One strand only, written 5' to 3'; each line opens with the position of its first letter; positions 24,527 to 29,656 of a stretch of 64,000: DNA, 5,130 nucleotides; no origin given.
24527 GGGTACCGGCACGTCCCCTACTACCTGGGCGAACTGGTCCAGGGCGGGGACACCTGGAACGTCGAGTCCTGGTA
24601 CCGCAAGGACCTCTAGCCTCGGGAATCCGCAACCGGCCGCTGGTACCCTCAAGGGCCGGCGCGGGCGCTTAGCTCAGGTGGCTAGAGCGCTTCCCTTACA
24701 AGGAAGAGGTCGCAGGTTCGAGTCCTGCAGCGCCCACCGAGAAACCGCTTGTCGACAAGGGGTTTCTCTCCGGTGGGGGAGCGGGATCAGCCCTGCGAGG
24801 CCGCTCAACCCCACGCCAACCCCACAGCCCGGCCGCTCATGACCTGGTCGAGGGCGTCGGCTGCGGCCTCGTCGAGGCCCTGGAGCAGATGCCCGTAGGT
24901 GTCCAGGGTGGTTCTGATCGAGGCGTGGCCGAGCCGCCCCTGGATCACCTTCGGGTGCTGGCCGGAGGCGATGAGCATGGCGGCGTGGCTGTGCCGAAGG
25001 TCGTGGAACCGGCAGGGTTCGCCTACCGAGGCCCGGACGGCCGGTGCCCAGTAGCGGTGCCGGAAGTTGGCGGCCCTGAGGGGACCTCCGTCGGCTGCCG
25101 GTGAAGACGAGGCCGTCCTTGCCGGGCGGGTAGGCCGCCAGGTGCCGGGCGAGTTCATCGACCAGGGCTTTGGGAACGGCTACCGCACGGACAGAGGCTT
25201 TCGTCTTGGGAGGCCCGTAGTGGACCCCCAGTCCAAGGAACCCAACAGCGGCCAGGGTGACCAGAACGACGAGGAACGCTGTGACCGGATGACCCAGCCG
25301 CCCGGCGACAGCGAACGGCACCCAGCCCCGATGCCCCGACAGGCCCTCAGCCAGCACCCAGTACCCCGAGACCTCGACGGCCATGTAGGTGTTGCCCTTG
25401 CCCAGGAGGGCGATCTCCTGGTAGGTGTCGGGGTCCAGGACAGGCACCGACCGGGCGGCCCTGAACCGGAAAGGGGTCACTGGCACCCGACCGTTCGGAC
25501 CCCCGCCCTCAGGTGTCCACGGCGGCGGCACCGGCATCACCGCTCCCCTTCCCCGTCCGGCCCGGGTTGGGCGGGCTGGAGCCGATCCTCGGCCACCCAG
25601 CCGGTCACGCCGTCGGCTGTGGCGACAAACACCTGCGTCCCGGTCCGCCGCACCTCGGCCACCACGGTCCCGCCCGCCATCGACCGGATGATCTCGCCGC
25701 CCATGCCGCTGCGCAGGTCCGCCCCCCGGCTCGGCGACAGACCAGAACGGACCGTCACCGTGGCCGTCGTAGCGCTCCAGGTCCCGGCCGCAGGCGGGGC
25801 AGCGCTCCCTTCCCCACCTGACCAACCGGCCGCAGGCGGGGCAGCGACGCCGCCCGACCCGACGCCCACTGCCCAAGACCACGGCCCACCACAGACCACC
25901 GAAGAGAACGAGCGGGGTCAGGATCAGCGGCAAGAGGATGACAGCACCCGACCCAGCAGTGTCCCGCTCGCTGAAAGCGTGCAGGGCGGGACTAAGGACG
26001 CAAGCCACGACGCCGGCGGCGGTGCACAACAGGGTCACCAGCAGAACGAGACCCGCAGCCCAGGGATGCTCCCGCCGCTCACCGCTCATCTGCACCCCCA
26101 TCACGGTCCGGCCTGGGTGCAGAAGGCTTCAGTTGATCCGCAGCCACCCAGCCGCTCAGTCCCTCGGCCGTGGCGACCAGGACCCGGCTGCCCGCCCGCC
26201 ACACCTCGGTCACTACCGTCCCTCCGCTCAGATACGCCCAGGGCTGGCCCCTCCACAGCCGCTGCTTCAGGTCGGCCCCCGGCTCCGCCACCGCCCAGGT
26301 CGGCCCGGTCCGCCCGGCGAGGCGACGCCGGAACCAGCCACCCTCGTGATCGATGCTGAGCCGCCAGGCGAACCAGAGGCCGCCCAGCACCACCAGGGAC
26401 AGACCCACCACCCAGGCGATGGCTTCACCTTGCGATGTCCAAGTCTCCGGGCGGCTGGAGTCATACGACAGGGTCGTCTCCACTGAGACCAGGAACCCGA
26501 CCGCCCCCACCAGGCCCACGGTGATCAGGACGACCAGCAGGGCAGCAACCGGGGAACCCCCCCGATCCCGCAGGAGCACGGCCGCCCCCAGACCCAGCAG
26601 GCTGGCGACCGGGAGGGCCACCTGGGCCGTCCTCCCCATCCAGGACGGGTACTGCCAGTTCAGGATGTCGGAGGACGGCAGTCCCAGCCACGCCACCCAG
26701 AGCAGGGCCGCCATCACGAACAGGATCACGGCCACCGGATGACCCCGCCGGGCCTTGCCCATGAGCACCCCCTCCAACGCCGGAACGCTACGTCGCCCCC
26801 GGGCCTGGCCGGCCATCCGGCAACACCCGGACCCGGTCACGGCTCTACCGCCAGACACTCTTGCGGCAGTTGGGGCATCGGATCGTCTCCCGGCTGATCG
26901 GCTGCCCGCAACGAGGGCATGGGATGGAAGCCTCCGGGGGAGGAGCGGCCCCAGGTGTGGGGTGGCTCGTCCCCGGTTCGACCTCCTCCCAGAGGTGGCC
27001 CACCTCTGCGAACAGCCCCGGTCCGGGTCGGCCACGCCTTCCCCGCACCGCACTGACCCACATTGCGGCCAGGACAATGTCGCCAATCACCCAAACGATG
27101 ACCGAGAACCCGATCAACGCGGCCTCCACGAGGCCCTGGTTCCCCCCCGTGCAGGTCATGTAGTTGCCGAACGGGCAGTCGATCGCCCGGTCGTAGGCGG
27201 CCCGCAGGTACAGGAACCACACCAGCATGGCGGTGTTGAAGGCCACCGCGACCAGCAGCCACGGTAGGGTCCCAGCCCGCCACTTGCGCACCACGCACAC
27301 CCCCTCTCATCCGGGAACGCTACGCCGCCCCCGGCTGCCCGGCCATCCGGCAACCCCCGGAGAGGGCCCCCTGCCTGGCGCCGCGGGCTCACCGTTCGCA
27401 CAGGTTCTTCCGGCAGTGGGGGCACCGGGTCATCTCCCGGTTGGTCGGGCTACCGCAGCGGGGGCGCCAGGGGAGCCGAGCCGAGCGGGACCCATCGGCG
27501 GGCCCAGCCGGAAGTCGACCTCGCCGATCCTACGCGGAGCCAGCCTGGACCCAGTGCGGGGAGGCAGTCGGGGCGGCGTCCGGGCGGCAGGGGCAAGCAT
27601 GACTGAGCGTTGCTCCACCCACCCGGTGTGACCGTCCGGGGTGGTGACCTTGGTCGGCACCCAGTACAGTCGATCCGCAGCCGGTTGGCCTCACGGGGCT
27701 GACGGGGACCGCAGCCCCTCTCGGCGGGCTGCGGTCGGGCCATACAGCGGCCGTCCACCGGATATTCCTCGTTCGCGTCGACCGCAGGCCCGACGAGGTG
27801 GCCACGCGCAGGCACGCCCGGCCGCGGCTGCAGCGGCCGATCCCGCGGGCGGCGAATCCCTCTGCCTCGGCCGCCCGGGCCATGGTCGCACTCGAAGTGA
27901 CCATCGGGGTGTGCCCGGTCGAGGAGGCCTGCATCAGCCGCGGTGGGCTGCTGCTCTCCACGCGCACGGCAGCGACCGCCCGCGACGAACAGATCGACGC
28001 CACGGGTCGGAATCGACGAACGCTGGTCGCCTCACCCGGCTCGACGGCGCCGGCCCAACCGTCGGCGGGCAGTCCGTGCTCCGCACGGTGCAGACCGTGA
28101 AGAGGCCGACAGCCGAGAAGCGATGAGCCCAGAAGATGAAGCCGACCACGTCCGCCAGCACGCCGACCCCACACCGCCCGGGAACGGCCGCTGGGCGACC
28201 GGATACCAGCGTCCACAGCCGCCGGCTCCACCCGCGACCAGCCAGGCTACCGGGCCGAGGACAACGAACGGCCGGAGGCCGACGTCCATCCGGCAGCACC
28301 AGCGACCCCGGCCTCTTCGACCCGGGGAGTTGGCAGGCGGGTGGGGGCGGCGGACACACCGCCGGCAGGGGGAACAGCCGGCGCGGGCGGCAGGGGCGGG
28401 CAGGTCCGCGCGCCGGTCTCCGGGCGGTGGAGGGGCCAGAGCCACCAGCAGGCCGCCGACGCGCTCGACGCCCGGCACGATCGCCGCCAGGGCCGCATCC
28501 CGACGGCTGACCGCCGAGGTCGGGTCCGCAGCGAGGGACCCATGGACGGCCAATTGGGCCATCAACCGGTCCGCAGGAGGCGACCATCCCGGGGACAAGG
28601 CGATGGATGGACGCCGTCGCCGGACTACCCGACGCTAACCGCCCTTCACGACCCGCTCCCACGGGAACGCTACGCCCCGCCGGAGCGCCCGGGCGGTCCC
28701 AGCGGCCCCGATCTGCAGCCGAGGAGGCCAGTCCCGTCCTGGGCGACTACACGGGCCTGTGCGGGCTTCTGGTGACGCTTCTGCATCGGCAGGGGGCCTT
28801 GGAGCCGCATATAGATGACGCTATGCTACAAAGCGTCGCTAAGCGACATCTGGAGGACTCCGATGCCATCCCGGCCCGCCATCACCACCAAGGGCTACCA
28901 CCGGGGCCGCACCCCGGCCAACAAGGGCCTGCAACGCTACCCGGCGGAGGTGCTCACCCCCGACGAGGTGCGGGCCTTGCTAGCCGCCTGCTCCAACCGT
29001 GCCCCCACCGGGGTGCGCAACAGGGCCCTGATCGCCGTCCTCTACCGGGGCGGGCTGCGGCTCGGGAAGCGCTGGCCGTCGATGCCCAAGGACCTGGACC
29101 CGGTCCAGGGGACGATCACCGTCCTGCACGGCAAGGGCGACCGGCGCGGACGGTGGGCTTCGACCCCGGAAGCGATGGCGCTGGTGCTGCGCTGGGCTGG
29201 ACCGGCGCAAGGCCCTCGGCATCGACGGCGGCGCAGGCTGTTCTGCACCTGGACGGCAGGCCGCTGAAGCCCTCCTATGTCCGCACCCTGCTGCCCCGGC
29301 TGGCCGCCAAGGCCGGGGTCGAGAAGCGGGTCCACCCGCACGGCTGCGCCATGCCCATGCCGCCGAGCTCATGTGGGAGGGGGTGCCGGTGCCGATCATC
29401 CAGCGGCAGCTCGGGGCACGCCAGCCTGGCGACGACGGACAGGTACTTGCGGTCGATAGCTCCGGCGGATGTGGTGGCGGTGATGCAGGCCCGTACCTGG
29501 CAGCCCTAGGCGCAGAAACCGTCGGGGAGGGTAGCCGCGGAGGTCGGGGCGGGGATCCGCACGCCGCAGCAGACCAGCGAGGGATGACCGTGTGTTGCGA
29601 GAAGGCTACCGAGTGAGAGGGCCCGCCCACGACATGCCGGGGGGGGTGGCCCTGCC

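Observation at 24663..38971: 14.2-kb island integrated at tRNA-Val, bounded by a perfect 51-bp direct repeat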

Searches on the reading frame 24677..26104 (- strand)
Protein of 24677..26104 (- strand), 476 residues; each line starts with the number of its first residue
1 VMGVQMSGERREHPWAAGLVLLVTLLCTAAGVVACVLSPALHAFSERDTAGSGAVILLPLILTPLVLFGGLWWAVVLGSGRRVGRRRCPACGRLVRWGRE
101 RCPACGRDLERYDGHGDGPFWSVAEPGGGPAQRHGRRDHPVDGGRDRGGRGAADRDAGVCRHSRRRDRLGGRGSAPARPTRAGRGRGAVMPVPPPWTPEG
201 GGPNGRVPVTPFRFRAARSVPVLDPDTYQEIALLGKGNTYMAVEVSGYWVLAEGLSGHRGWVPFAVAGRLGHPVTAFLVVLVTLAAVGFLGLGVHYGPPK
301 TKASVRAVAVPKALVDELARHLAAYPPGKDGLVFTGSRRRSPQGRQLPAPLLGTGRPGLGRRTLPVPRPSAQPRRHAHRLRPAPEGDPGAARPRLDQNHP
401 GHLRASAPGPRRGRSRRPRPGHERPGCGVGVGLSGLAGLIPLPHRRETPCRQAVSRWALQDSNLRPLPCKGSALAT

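Call 18: search_protein_families(library=pfam, proteins=[window:24677-26104:-], max_evalue=0.05)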
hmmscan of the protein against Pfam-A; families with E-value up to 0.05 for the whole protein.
window:24677-26104:- (476 aa): 5 families
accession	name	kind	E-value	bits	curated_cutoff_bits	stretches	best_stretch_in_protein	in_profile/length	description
PF13248.11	Zn_ribbon_3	-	0.0008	19.2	27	1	87-109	4-26/26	zinc-ribbon domain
PF12773.13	DZR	-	0.0087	16.6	27.3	1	86-106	13-31/45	Double zinc ribbon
PF24460.1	DUF7575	-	0.0097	15.7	28.5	0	100-110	4-14/28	Domain of unknown function (DUF7575)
PF03119.21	DNA_ligase_ZBD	-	0.012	15.9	25.8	0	101-114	1-14/27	NAD-dependent DNA ligase C4 zinc finger domain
PF18912.6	DZR_2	-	0.021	15.1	27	1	86-111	8-33/56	Double zinc ribbon domain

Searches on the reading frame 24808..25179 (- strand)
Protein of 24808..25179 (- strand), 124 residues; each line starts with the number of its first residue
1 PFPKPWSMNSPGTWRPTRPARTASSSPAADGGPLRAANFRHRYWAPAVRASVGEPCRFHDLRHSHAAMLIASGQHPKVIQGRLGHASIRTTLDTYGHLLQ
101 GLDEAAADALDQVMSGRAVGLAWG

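Call 18: search_protein_families(library=pfam, proteins=[window:24808-25179:-], max_evalue=0.05)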
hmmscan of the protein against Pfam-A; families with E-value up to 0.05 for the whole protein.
window:24808-25179:- (124 aa): 1 family
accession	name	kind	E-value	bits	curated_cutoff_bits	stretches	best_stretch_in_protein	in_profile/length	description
PF00589.27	Phage_integrase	-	1.9e-11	44.5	27.1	1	30-98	101-168/172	Phage integrase family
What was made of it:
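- Checked: PF00589 matches profile positions 101-168 of 172 in the ORF at 24805-25179 (-) (E 1.9e-11, call 18).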

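Call 86: search_protein_families(library=ncbifam, proteins=[window:24808-25179:-], max_evalue=0.01)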
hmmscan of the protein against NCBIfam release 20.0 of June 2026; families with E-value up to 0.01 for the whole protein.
window:24808-25179:- (124 aa): 8 families
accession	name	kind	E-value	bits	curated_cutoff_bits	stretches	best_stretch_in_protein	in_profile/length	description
TIGR02224.1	recomb_XerC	equivalog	3e-08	33.4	335.15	1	29-98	209-277/295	tyrosine recombinase XerC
TIGR02249.1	integrase_gron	subfamily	3.6e-08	33.1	265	1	46-106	249-308/315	integron integrase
TIGR02225.1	recomb_XerD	equivalog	6.2e-08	32.3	329.6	1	31-98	208-274/290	site-specific tyrosine recombinase XerD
NF001399.0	PRK00283.1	subfamily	1.3e-07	31.1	279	1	28-99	213-284/300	tyrosine recombinase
NF040815.2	recomb_XerA_Arch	equivalog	1.5e-07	31.3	220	1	47-97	204-253/263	site-specific tyrosine recombinase/integron integrase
NF011946.0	PRK15417.1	equivalog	3.7e-06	26.3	435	1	47-113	265-330/337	integron integrase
NF003462.0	PRK05084.1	equivalog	4.2e-05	22.5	267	1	53-111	300-357/360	tyrosine recombinase XerS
NF007370.0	PRK09870.1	subfamily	0.0061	16.2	221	1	30-92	112-174/200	tyrosine-type DNA invertase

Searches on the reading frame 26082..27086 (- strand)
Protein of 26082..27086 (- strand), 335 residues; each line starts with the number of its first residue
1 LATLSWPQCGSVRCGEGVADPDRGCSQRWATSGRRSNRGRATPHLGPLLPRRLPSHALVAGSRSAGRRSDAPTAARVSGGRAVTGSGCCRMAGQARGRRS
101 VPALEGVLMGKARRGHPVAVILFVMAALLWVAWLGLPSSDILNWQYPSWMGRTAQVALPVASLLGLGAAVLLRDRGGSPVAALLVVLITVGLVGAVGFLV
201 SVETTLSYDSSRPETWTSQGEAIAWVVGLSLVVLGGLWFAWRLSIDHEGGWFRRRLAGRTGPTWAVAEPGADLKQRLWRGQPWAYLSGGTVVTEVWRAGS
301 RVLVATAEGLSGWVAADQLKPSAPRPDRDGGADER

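Call 18: search_protein_families(library=pfam, proteins=[window:26082-27086:-], max_evalue=0.05)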
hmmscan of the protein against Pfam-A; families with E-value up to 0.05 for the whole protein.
window:26082-27086:- (335 aa): 0 families

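Call 60: search_protein_families(library=padloc, proteins=[window:26082-27086:-], max_evalue=0.01)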
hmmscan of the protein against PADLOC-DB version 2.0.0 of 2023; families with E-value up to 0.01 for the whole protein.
window:26082-27086:- (335 aa): 0 families

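Call 61: search_protein_families(library=phrogs, proteins=[window:26082-27086:-], max_evalue=0.001)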
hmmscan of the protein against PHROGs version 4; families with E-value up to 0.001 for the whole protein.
window:26082-27086:- (335 aa): 0 families

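Call 86: search_protein_families(library=ncbifam, proteins=[window:26082-27086:-], max_evalue=0.01)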
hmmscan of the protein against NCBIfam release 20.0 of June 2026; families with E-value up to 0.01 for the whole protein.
window:26082-27086:- (335 aa): 0 families
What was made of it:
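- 25226..27306 (-): Three tandem paralogous small membrane proteins with a zinc ribbon and/or an SH3-like C-terminus. The first (25226-26104) is frameshifted and fused to the integrase remnant. The others are 26079-27086 and 26845-27300. No PHROG, PADLOC or NCBIfam family matches (calls 60, 61, 86).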

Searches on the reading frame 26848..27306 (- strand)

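Call 18: search_protein_families(library=pfam, proteins=[window:26848-27306:-], max_evalue=0.05)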
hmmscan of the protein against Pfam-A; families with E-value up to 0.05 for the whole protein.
window:26848-27306:- (153 aa): 6 families
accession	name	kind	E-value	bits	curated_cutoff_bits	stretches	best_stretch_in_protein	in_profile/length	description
PF13248.11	Zn_ribbon_3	-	0.00023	21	27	1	128-147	3-22/26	zinc-ribbon domain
PF12773.13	DZR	-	0.0015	19.1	27.3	1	126-150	11-33/45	Double zinc ribbon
PF24460.1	DUF7575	-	0.0028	17.4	28.5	0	140-151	2-13/28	Domain of unknown function (DUF7575)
PF13240.11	Zn_Ribbon_1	-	0.012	15.9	25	1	130-147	2-19/23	zinc-ribbon domain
PF18439.7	zf_UBZ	-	0.037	14.1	25.6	0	127-138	2-13/32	Ubiquitin-Binding Zinc Finger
PF24407.1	HTH_upst_double_PIN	-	0.05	14.4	27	0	6-33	19-46/70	HTH_upstream_double_PIN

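Call 86: search_protein_families(library=ncbifam, proteins=[window:26848-27306:-], max_evalue=0.01)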
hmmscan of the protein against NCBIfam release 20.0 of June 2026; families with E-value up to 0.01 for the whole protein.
window:26848-27306:- (153 aa): 1 family
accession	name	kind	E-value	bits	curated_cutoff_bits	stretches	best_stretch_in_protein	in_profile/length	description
NF041909.1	HVO_2753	equivalog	0.0088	15.9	80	0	126-149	25-44/59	HVO_2753 family zinc finger protein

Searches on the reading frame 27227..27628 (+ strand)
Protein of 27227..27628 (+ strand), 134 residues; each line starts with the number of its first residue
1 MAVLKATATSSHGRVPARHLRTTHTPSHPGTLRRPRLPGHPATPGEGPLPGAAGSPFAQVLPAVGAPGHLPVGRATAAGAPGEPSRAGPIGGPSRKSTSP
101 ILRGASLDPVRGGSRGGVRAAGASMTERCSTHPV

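Call 47: search_protein_families(library=pfam, proteins=[window:27227-27628:+], max_evalue=0.01)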
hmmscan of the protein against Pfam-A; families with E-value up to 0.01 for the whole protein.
window:27227-27628:+ (134 aa): 0 families

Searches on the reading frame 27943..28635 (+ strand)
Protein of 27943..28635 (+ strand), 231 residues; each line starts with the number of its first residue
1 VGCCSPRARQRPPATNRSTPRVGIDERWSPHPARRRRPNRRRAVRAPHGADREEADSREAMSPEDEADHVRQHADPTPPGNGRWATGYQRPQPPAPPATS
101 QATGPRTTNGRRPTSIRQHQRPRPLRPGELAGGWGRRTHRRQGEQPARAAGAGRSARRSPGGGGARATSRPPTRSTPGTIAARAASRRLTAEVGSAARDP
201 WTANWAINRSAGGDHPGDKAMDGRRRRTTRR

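Call 93: search_protein_families(library=pfam, proteins=[window:27943-28635:+], max_evalue=0.01)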
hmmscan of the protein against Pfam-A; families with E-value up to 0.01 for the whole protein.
window:27943-28635:+ (231 aa): 0 families

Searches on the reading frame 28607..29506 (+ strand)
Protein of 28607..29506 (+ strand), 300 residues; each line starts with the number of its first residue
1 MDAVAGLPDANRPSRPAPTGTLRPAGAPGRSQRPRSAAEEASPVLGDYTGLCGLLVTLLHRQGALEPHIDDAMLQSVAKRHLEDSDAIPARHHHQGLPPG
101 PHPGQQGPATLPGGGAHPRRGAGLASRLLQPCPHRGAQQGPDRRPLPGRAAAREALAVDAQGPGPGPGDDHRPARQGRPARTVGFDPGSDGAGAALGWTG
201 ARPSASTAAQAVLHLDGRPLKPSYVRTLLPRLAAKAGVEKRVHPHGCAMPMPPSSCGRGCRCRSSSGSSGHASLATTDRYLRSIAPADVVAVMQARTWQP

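Call 18: search_protein_families(library=pfam, proteins=[window:28607-29506:+], max_evalue=0.05)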
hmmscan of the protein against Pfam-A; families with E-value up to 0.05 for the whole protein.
window:28607-29506:+ (300 aa): 1 family
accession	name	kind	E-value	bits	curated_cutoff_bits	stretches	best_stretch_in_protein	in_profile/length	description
PF00589.27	Phage_integrase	-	0.049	13.8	27.1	0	215-282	100-167/172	Phage integrase family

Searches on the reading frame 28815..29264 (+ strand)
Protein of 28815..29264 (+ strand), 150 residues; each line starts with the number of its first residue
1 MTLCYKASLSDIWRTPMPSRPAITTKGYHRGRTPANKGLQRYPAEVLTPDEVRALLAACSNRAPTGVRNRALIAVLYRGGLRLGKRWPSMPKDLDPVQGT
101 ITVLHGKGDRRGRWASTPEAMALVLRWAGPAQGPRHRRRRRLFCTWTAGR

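Call 18: search_protein_families(library=pfam, proteins=[window:28815-29264:+], max_evalue=0.05)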
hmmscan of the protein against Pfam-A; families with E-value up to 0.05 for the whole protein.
window:28815-29264:+ (150 aa): 1 family
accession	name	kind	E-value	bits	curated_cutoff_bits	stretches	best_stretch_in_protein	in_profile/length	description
PF00589.27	Phage_integrase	-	9.4e-08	32.5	27.1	1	46-129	2-84/172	Phage integrase family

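Call 61: search_protein_families(library=phrogs, proteins=[window:28815-29264:+], max_evalue=0.001)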
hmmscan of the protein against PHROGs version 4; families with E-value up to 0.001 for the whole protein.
window:28815-29264:+ (150 aa): 1 family
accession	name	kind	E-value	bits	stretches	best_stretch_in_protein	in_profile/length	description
phrog_1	-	integration and excision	0.00038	20.8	1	44-144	268-366/611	integrase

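Call 86: search_protein_families(library=ncbifam, proteins=[window:28815-29264:+], max_evalue=0.01)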
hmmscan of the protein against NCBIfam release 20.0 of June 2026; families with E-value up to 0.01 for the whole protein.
window:28815-29264:+ (150 aa): 8 families
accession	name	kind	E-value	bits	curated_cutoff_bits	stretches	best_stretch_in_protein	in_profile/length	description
NF002331.0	PRK01287.1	subfamily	8e-11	41.5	371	1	40-110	135-205/365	site-specific tyrosine recombinase XerC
TIGR02225.1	recomb_XerD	equivalog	1.7e-08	34.1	329.6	1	40-111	98-167/290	site-specific tyrosine recombinase XerD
NF001399.0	PRK00283.1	subfamily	2.3e-08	33.6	279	1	39-111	107-177/300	tyrosine recombinase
TIGR02224.1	recomb_XerC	equivalog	1.8e-07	30.8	335.15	1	45-131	105-191/295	tyrosine recombinase XerC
TIGR02249.1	integrase_gron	subfamily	0.00015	21.2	265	1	41-119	97-167/315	integron integrase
NF011946.0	PRK15417.1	equivalog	0.00016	21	435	1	41-126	112-189/337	integron integrase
NF040815.2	recomb_XerA_Arch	equivalog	0.00017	21.2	220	1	44-122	94-166/263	site-specific tyrosine recombinase/integron integrase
NF007371.0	PRK09871.1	subfamily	0.0013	18.3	222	1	46-104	6-63/198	tyrosine-type DNA invertase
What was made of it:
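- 28815..29509 (+): A second, unrelated tyrosine recombinase, Xer-like and short, broken by frameshifts. Sub-threshold NCBIfam Xer-type matches (call 86).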

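Call 90: search_dna_similar(query=window:28815-29264:+, collection=plasmids, mode=protein, max_rows=8)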
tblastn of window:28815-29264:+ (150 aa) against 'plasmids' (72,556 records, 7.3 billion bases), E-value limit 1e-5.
Records with a match: 5; places in all: 5; records where one place covers at least 80% of the query: 2.
Best place of each record, by identity: <60% 5.
By first word of the organism name: Stanieria 2; Oscillatoria 1; Rippkaea 1; Shigella 1.
By predicted mobility (MOB-suite, as given by PLSDB): conjugative 2; non-mobilizable 2; mobilizable 1.
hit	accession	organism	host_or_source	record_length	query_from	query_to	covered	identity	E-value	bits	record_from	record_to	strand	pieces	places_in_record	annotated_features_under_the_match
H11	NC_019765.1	Stanieria cyanosphaera PCC 7437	-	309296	1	127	85%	31.0%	2e-7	56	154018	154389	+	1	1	site-specific integrase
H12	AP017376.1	Stanieria sp. NIES-3757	-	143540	1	127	85%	30.2%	6e-7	55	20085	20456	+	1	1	Phage integrase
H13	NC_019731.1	Oscillatoria nigro-viridis PCC 7112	-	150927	47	134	59%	39.1%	2e-7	56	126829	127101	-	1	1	tyrosine-type recombinase/integrase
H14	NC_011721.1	Rippkaea orientalis PCC 8801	-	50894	47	127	54%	39.8%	2e-7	56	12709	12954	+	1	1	tyrosine-type recombinase/integrase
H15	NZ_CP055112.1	Shigella flexneri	Shek Wu Hui WWTPs_104 WWTPs influent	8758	37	110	49%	35.1%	2e-6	53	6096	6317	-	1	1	xerC: site-specific tyrosine recombinase XerC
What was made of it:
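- Tried and rejected: Only generic hits at 30-40% identity (call 90).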
